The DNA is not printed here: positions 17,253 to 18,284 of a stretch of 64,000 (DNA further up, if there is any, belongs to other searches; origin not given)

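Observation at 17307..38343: Repeated architecture tRNA(X) -> amino-acid racemase -> X-tRNA synthetase (His and Tyr loci)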

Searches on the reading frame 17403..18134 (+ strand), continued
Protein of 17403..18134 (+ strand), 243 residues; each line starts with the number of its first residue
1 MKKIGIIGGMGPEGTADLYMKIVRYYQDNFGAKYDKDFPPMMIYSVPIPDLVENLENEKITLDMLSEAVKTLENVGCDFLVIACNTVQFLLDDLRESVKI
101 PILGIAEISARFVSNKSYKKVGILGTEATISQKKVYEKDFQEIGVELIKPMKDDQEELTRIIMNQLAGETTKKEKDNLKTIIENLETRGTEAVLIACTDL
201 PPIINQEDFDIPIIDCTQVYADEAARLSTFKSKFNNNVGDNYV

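Call 24: search_protein_families(library=ncbifam, proteins=[L036:8651-9658:+, L047:926-2344:+, L050:8652-9761:+, L054:8935-9909:+, L055:8699-9682:+, L068:5047-6141:+, L070:5796-6878:+, L028:89-922:+], max_evalue=0.00001)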
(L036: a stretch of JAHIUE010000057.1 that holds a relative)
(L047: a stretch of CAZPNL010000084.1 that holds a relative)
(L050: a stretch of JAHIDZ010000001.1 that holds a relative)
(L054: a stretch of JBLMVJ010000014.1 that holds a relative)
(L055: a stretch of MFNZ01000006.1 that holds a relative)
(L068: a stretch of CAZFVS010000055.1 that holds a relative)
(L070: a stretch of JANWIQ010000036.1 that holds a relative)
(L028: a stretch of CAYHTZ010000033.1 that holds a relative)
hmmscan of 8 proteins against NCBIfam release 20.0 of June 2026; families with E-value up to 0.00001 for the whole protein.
L036:8651-9658:+ (335 aa): 11 families
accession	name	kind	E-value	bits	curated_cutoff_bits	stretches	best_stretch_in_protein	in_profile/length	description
NF008922.0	PRK12283.1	equivalog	1.7e-100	336.7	572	2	4-172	3-172/400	tryptophan--tRNA ligase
TIGR00233.1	trpS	equivalog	5.8e-95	318.3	176.75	1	4-329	2-326/328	tryptophan--tRNA ligase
NF009207.0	PRK12556.1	equivalog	1.4e-69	234.5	479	1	4-330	3-330/332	tryptophan--tRNA ligase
NF008923.0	PRK12284.1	equivalog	1.5e-60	205.2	597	1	5-331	3-331/431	tryptophan--tRNA ligase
NF008927.0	PRK12285.1-4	equivalog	1.2e-29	103.5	478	1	6-314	75-378/385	tryptophan--tRNA ligase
NF008925.0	PRK12285.1-2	equivalog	3.4e-26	92.1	451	1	7-308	65-362/365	tryptophan--tRNA ligase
NF006330.0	PRK08560.1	equivalog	7.9e-25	87.6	220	1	7-297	35-332/342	tyrosine--tRNA ligase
NF008924.0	PRK12285.1-1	equivalog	6.6e-21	75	644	1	8-310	77-369/381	tryptophan--tRNA ligase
NF008926.0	PRK12285.1-3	equivalog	1.6e-15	56.9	320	1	6-168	67-229/429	tryptophan--tRNA ligase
TIGR00234.1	tyrS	equivalog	4.2e-13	49.1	113.8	1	7-323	38-364/406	tyrosine--tRNA ligase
NF008928.0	PRK12285.1-5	equivalog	6.3e-13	48.1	891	1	7-166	95-251/530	tryptophan--tRNA ligase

L047:926-2344:+ (472 aa): 19 families
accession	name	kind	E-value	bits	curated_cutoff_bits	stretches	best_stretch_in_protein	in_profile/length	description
NF009207.0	PRK12556.1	equivalog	9.5e-85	284.4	479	1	2-336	4-331/332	tryptophan--tRNA ligase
TIGR00233.1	trpS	equivalog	1.7e-83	280.7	176.75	1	2-336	3-328/328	tryptophan--tRNA ligase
NF008923.0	PRK12284.1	equivalog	1.4e-80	271.2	597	1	2-355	3-350/431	tryptophan--tRNA ligase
NF008922.0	PRK12283.1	equivalog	8.8e-71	238.9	572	2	2-171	4-172/400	tryptophan--tRNA ligase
TIGR00399.1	metG_C_term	equivalog_domain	5.6e-24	84.5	116.65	1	351-443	28-117/139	methionine--tRNA ligase subunit beta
NF008900.0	PRK12267.1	equivalog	1.6e-23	83.1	598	1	344-443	530-627/648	methionine--tRNA ligase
NF001100.0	PRK00133.1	equivalog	2.9e-23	82.3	587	1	352-444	566-655/676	methionine--tRNA ligase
NF006330.0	PRK08560.1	equivalog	2.7e-18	66.1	220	1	7-307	38-337/342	tyrosine--tRNA ligase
NF008925.0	PRK12285.1-2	equivalog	3.6e-13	49.2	451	1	4-306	65-358/365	tryptophan--tRNA ligase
NF007492.0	PRK10089.1-1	equivalog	3.1e-12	46.4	150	1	355-443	2-87/110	tRNA-binding protein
NF007495.0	PRK10089.1-4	equivalog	3e-11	43.8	117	1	354-443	2-91/113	tRNA-binding protein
NF008927.0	PRK12285.1-4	equivalog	4.8e-11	42.3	478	1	120-303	185-364/385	tryptophan--tRNA ligase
NF007494.0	PRK10089.1-3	equivalog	2.2e-10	40.5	109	1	356-442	3-89/112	tRNA-binding protein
TIGR02222.1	chap_CsaA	subfamily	7.8e-10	38.7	119.65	1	360-443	2-85/107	export-related chaperone CsaA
NF007493.0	PRK10089.1-2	equivalog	1.1e-08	35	160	1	356-433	3-79/112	tRNA-binding protein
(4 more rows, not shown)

L050:8652-9761:+ (369 aa): 10 families
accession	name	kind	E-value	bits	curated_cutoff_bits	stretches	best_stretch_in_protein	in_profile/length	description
NF008925.0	PRK12285.1-2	equivalog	3.7e-129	430.9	451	1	6-368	2-361/365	tryptophan--tRNA ligase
NF008926.0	PRK12285.1-3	equivalog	2.6e-116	389.1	320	2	3-238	2-233/429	tryptophan--tRNA ligase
NF008927.0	PRK12285.1-4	equivalog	1.2e-99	334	478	1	3-368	5-370/385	tryptophan--tRNA ligase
NF008924.0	PRK12285.1-1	equivalog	1.9e-85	287.4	644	1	2-367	3-365/381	tryptophan--tRNA ligase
TIGR00233.1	trpS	equivalog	1.8e-81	274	176.75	1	64-368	1-304/328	tryptophan--tRNA ligase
NF008928.0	PRK12285.1-5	equivalog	1.1e-80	271.7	891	2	3-238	29-257/530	tryptophan--tRNA ligase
NF006330.0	PRK08560.1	equivalog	2.4e-21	76.1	220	1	54-358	21-329/342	tyrosine--tRNA ligase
NF008922.0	PRK12283.1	equivalog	2e-13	50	572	1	68-233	6-167/400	tryptophan--tRNA ligase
NF009207.0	PRK12556.1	equivalog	8e-11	41.4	479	0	212-358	152-294/332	tryptophan--tRNA ligase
TIGR00234.1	tyrS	equivalog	1.7e-10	40.6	113.8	1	43-292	13-278/406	tyrosine--tRNA ligase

L054:8935-9909:+ (324 aa): 10 families
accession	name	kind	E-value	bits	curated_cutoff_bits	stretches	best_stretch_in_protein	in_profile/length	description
TIGR00233.1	trpS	equivalog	1.7e-86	290.5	176.75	1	1-323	1-328/328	tryptophan--tRNA ligase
NF008922.0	PRK12283.1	equivalog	5.7e-72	242.8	572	2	2-171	3-173/400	tryptophan--tRNA ligase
NF009207.0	PRK12556.1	equivalog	1.7e-65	221.1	479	1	3-323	4-331/332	tryptophan--tRNA ligase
NF008923.0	PRK12284.1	equivalog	3e-56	191.1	597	1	1-323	1-331/431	tryptophan--tRNA ligase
NF008925.0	PRK12285.1-2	equivalog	2.7e-26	92.4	451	1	4-288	64-353/365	tryptophan--tRNA ligase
NF008927.0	PRK12285.1-4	equivalog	1.4e-24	86.8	478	1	3-291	74-365/385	tryptophan--tRNA ligase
NF008924.0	PRK12285.1-1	equivalog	1.5e-19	70.5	644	1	29-291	99-361/381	tryptophan--tRNA ligase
NF008926.0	PRK12285.1-3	equivalog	5.7e-18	65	320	1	2-166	65-229/429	tryptophan--tRNA ligase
NF006330.0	PRK08560.1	equivalog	1.4e-17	63.8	220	1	7-219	37-247/342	tyrosine--tRNA ligase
NF008928.0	PRK12285.1-5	equivalog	4.7e-15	55.1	891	1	5-165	95-252/530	tryptophan--tRNA ligase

L055:8699-9682:+ (327 aa): 10 families
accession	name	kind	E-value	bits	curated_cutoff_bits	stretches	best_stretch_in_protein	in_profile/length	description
TIGR00233.1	trpS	equivalog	2e-91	306.7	176.75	1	3-326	2-328/328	tryptophan--tRNA ligase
NF008922.0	PRK12283.1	equivalog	3.7e-84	282.9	572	2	1-170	1-173/400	tryptophan--tRNA ligase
NF009207.0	PRK12556.1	equivalog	3.8e-64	216.6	479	1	1-326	1-331/332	tryptophan--tRNA ligase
NF008923.0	PRK12284.1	equivalog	2.2e-56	191.5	597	1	3-326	2-331/431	tryptophan--tRNA ligase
NF008925.0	PRK12285.1-2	equivalog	5.4e-27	94.7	451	1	5-294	64-356/365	tryptophan--tRNA ligase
NF008927.0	PRK12285.1-4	equivalog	1.9e-24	86.4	478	1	6-294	76-365/385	tryptophan--tRNA ligase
NF008924.0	PRK12285.1-1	equivalog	5.4e-17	62.1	644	1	7-294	77-361/381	tryptophan--tRNA ligase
NF008926.0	PRK12285.1-3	equivalog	2.5e-16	59.6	320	1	5-166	67-230/429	tryptophan--tRNA ligase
NF006330.0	PRK08560.1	equivalog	1.2e-13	50.8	220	1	2-294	31-334/342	tyrosine--tRNA ligase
NF008928.0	PRK12285.1-5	equivalog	1.5e-09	37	891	0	55-164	145-252/530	tryptophan--tRNA ligase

L068:5047-6141:+ (364 aa): 11 families
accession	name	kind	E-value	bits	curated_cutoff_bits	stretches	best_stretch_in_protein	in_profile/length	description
TIGR00233.1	trpS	equivalog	3e-88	296.3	176.75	1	19-351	2-326/328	tryptophan--tRNA ligase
NF008922.0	PRK12283.1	equivalog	5.9e-84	282.3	572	2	17-187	1-173/400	tryptophan--tRNA ligase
NF009207.0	PRK12556.1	equivalog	2.6e-74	250.1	479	1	17-352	1-330/332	tryptophan--tRNA ligase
NF008923.0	PRK12284.1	equivalog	2.6e-65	220.9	597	1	19-353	2-331/431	tryptophan--tRNA ligase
NF008925.0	PRK12285.1-2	equivalog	6.7e-25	87.8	451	1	17-330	60-362/365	tryptophan--tRNA ligase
NF008927.0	PRK12285.1-4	equivalog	1.1e-21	77.4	478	1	18-321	72-365/385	tryptophan--tRNA ligase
NF006330.0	PRK08560.1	equivalog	9.7e-21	74.2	220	1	32-324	44-337/342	tyrosine--tRNA ligase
NF008924.0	PRK12285.1-1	equivalog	2.6e-15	56.6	644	1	32-332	85-369/381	tryptophan--tRNA ligase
NF008926.0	PRK12285.1-3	equivalog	1.4e-12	47.2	320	1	22-182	68-229/429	tryptophan--tRNA ligase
TIGR00234.1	tyrS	equivalog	7.8e-12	45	113.8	1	16-344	29-363/406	tyrosine--tRNA ligase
NF008928.0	PRK12285.1-5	equivalog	5.5e-10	38.4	891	1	54-181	126-252/530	tryptophan--tRNA ligase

L070:5796-6878:+ (360 aa): 11 families
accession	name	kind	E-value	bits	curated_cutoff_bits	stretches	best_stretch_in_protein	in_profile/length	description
TIGR00233.1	trpS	equivalog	1.3e-75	254.7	176.75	1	29-358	1-328/328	tryptophan--tRNA ligase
NF008922.0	PRK12283.1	equivalog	8.7e-71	238.9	572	2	29-201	2-174/400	tryptophan--tRNA ligase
NF009207.0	PRK12556.1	equivalog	1.4e-54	185.2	479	1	29-358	2-331/332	tryptophan--tRNA ligase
NF008923.0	PRK12284.1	equivalog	4.1e-49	167.6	597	1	29-358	1-331/431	tryptophan--tRNA ligase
NF008927.0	PRK12285.1-4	equivalog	2.8e-27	95.8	478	1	31-342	74-380/385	tryptophan--tRNA ligase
NF008924.0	PRK12285.1-1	equivalog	5.8e-23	81.7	644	1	33-326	76-360/381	tryptophan--tRNA ligase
NF006330.0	PRK08560.1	equivalog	7.6e-23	81.1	220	1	24-328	24-335/342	tyrosine--tRNA ligase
NF008925.0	PRK12285.1-2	equivalog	1.3e-22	80.3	451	1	32-326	64-355/365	tryptophan--tRNA ligase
TIGR00234.1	tyrS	equivalog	1.7e-14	53.8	113.8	1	19-282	22-309/406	tyrosine--tRNA ligase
NF008926.0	PRK12285.1-3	equivalog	2e-14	53.3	320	1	29-196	64-230/429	tryptophan--tRNA ligase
NF008928.0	PRK12285.1-5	equivalog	4.4e-10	38.7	891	1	34-193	96-251/530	tryptophan--tRNA ligase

L028:89-922:+ (277 aa): 6 families
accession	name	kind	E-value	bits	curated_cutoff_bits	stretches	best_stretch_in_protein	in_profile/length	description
NF006330.0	PRK08560.1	equivalog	2.8e-86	289.6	220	1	1-266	93-336/342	tyrosine--tRNA ligase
TIGR00233.1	trpS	equivalog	7.5e-24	84.6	176.75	1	3-178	66-228/328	tryptophan--tRNA ligase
NF008927.0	PRK12285.1-4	equivalog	9.5e-14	51.2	478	1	4-172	139-288/385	tryptophan--tRNA ligase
TIGR00234.1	tyrS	equivalog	4e-13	49.2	113.8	1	11-255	117-382/406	tyrosine--tRNA ligase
NF008924.0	PRK12285.1-1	equivalog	6.4e-11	42.1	644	1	5-168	140-279/381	tryptophan--tRNA ligase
NF008925.0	PRK12285.1-2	equivalog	1.3e-08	34.2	451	1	5-176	128-283/365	tryptophan--tRNA ligase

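Call 25: search_protein_families(library=pfam, proteins=[L037:8769-9959:+, L010:7090-8004:+, L016:3829-4632:+, L048:1243-2520:+, L006:3011-4621:+, L007:1058-2776:+, L063:2513-4138:+, L072:8675-10291:+, L025:5536-7269:+, L013:2659-4053:-], max_evalue=0.0001)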
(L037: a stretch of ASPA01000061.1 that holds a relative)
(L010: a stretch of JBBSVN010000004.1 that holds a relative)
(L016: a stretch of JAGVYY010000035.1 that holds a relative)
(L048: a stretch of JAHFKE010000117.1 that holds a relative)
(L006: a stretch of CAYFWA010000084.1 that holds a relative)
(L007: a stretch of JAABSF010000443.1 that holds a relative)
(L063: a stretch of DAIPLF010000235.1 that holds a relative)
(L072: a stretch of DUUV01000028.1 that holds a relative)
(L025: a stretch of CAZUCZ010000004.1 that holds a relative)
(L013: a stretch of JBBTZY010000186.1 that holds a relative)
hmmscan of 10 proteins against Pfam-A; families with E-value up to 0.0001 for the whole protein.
L037:8769-9959:+ (396 aa): 1 family
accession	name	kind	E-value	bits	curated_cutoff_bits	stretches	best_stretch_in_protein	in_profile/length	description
PF00375.23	SDF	-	1.5e-141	472.3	27.9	1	3-388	1-386/387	Sodium:dicarboxylate symporter family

L010:7090-8004:+ (304 aa): 0 families

L016:3829-4632:+ (267 aa): 0 families

L048:1243-2520:+ (425 aa): 0 families

L006:3011-4621:+ (536 aa): 4 families
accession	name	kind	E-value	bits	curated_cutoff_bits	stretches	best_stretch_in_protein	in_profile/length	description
PF01593.30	Amino_oxidase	-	6.8e-48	164.5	19.8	1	53-530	2-443/443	Flavin containing amine oxidoreductase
PF13450.12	NAD_binding_8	-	1.2e-14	54.7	21.9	1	47-105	1-59/68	NAD(P)-binding Rossmann-like domain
PF01266.30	DAO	-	1.1e-10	42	27.9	0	253-465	137-312/353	FAD dependent oxidoreductase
PF00890.30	FAD_binding_2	-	4e-05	23.4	20.4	1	46-88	3-43/414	FAD binding domain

L007:1058-2776:+ (572 aa): 1 family
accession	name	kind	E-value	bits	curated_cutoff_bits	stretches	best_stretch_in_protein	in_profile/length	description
PF13229.12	Beta_helix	-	9.5e-09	35.5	25.9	0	105-228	48-154/158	Right handed beta helix region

L063:2513-4138:+ (541 aa): 0 families

L072:8675-10291:+ (538 aa): 2 families
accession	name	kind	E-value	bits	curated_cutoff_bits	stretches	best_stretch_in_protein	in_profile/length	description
PF07969.17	Amidohydro_3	-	1.2e-131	440.8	29.7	1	56-536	1-472/472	Amidohydrolase family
PF01979.26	Amidohydro_1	-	1.7e-16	60.9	25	1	221-534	45-344/345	Amidohydrolase family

L025:5536-7269:+ (577 aa): 3 families
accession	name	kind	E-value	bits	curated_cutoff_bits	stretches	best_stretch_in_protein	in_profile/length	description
PF00750.26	tRNA-synt_1d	-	1.6e-36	126.4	23.3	1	104-432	14-334/349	tRNA synthetases class I (R), catalytic domain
PF05746.21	DALR_1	-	1.9e-25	89.7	22.3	1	462-577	2-117/117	DALR anticodon binding domain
PF03485.21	Arg_tRNA_synt_N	-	1.4e-10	42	21.5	1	9-86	2-85/85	Arginyl tRNA synthetase N terminal domain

L013:2659-4053:- (464 aa): 0 families

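Call 26: search_solved_structures(query=window:17403-18131:+, max_evalue=0.00001, show_alignments=3)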
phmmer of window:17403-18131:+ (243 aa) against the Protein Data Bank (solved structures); distinct sequences matched with E-value up to 0.00001: 21.
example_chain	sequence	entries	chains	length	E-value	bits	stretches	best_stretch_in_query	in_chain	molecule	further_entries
1jfl_A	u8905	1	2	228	7.3e-39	137.1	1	1-228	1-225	ASPARTATE RACEMASE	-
2dx7_A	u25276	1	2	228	1.3e-37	132.9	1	1-228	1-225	aspartate racemase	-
2zsk_A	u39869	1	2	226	2.7e-34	122.1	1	1-223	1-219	226aa long hypothetical aspartate racemase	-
3ojc_A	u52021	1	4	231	4.9e-29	104.9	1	1-225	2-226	Putative aspartate/glutamate racemase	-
5b19_A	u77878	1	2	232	3.7e-22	82.4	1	2-221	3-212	Aspartate racemase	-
3s7z_A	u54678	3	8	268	4.3e-21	78.9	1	3-220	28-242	Putative aspartate racemase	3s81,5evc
5ell_A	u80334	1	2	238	2.3e-20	76.5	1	1-226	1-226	Asp/Glu_racemase family protein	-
5hqt_A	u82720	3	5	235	2.4e-20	76.5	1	1-226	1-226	aspartate/glutamate racemase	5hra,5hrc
5elm_A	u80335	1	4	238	5.8e-19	71.9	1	1-226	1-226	Asp/Glu_racemase family protein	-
1iu9_A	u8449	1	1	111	1.7e-15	60.6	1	107-215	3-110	aspartate racemase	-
9lyd_Q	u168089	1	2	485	4.6e-14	55.9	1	107-215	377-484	G-protein coupled receptor 3,Aspartate racemase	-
1b73_A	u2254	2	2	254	1.6e-09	41.1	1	67-201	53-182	GLUTAMATE RACEMASE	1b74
1zuw_A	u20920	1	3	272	1.2e-08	38.2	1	71-202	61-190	glutamate racemase 1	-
2dwu_A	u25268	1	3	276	2.2e-08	37.4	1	65-226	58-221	Glutamate racemase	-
5wxx_A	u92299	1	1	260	6.1e-08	35.9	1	4-200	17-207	McyF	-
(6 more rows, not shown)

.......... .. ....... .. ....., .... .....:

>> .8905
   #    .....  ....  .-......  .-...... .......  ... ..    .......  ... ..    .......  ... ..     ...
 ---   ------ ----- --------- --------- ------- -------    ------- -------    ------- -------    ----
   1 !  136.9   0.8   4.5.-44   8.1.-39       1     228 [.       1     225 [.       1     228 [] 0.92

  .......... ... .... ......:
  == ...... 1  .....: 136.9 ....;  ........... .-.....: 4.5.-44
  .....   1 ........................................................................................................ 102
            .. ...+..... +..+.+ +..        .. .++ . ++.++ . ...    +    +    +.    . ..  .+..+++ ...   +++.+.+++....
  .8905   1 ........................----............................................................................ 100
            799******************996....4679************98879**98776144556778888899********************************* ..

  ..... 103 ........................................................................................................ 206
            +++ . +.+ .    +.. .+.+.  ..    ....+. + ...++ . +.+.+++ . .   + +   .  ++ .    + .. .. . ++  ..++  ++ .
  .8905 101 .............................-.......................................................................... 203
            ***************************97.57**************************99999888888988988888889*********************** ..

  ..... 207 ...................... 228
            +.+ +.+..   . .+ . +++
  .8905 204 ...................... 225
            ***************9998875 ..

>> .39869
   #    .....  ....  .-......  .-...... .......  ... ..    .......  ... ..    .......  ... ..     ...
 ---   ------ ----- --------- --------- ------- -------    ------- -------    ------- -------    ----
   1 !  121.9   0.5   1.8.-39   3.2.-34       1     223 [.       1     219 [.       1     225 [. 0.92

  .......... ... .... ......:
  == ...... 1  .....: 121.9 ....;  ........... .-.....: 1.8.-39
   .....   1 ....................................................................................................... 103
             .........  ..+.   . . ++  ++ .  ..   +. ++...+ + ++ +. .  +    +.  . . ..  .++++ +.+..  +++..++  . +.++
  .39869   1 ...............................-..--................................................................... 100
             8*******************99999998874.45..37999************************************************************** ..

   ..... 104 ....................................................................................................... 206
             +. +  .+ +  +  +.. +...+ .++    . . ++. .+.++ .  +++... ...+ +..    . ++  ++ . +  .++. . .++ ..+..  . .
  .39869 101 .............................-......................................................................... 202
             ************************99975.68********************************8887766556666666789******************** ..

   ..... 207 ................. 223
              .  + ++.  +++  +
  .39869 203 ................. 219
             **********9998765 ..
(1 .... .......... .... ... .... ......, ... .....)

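Call 29: find_encoding_contigs(protein=P0001, flank=10000, max_places=2)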
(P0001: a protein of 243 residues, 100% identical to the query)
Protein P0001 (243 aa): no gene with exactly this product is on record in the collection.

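Call 40: search_protein_families(library=pfam, proteins=[L075:8675-9739:+, L031:8760-9635:+, L035:8701-9426:+, L056:735-1448:+, L004:1925-3154:+, L012:6967-8004:+, L054:4979-6382:+, L021:7180-7992:+, L009:920-1498:+], max_evalue=0.001)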
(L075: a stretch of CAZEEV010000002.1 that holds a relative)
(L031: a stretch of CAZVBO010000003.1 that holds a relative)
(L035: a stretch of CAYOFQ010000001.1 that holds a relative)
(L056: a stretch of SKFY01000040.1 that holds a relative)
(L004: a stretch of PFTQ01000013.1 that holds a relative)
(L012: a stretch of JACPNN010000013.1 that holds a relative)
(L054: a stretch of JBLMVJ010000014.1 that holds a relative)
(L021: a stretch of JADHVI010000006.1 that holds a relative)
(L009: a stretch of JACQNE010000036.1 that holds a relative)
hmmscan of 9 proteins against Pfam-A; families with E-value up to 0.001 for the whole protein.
L075:8675-9739:+ (354 aa): 1 family
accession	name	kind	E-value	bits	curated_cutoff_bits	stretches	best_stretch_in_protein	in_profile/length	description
PF00348.22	polyprenyl_synt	-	7.3e-47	160.1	27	1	39-305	7-249/251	Polyprenyl synthetase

L031:8760-9635:+ (291 aa): 4 families
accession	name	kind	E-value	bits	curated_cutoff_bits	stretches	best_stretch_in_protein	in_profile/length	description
PF13561.12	adh_short_C2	-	1.7e-57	195.2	27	1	55-286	5-234/236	Enoyl-(Acyl carrier protein) reductase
PF00106.31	adh_short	-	8.4e-48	162.9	26.6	1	47-234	1-187/195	short chain dehydrogenase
PF08659.16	KR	-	1.8e-13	51.3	22.6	1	50-212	4-165/180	KR domain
PF23441.1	SDR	-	3.5e-08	33.6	27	1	43-272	4-242/258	SDR-like rossmann domain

L035:8701-9426:+ (241 aa): 1 family
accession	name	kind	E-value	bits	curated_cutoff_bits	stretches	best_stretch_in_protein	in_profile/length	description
PF01872.23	RibD_C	-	2e-18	67.3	24.1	1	11-215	4-184/197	RibD C-terminal domain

L056:735-1448:+ (237 aa): 0 families

L004:1925-3154:+ (409 aa): 0 families

L012:6967-8004:+ (345 aa): 0 families

L054:4979-6382:+ (467 aa): 4 families
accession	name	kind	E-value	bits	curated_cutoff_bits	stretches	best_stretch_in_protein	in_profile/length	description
PF08245.18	Mur_ligase_M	-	2.1e-26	93.6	24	1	117-294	1-200/200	Mur ligase middle domain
PF21799.2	MurD-like_N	-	6e-12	46.1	27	1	9-100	1-87/88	Mur ligase MurD-like, N-terminal domain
PF02875.26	Mur_ligase_C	-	1.1e-09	39.7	28.4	1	316-444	1-127/127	Mur ligase, glutamate ligase domain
PF02826.25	2-Hacid_dh_C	-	0.00029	20.7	25.1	1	3-48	31-77/178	D-isomer specific 2-hydroxyacid dehydrogenase, NAD binding domain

L021:7180-7992:+ (270 aa): 0 families

L009:920-1498:+ (192 aa): 1 family
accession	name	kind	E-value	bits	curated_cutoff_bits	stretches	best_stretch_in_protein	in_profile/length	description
PF01634.23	HisG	-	6.8e-15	55.8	25.5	1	51-183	15-139/158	ATP phosphoribosyltransferase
